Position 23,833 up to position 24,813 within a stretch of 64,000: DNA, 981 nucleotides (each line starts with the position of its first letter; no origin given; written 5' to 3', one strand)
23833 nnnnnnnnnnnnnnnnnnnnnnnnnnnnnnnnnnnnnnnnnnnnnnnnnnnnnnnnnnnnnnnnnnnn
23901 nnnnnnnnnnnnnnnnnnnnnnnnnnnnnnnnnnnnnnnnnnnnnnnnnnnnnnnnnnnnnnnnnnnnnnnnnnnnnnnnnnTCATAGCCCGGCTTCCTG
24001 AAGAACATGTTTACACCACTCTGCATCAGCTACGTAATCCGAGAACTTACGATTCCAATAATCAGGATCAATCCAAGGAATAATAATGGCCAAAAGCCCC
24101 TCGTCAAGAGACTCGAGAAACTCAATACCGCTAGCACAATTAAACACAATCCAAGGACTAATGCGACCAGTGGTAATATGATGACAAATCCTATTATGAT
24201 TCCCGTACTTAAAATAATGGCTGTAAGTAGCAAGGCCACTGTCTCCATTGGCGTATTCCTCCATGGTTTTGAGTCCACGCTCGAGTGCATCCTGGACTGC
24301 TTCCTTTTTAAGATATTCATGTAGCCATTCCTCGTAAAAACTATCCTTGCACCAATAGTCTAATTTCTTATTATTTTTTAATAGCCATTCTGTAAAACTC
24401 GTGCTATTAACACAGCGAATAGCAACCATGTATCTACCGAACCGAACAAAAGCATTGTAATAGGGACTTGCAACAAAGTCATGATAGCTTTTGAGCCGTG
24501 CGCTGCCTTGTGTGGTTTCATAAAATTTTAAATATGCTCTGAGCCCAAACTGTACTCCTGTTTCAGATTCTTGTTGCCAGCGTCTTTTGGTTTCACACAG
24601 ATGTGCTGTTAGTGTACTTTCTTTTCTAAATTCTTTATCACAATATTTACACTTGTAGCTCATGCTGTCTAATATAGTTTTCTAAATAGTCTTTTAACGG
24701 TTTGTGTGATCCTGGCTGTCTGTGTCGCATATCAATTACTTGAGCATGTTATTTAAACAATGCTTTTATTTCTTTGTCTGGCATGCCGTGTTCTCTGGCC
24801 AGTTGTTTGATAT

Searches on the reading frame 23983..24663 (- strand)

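Call 25: search_protein_families(library=pfam, proteins=[window:23983-24663:-], max_evalue=1)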
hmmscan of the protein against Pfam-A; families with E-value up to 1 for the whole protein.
window:23983-24663:- (226 aa): 5 families
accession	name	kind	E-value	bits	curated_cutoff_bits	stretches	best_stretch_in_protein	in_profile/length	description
PF00096.32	zf-C2H2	-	0.00025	21.8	25.2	1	3-23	1-21/23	Zinc finger, C2H2 type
PF12171.14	zf-C2H2_jaz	-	0.00032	21.2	22.6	1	3-22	2-21/27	Zinc-finger double-stranded RNA-binding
PF13912.12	zf-C2H2_6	-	0.025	15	25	1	3-22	2-21/27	C2H2-type zinc finger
PF13894.12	zf-C2H2_4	-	0.058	14.6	27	1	3-22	1-20/24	C2H2-type zinc finger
PF02748.20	PyrI_C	-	0.35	11.2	23.4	1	2-15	33-46/48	Aspartate carbamoyltransferase regulatory chain, metal binding domain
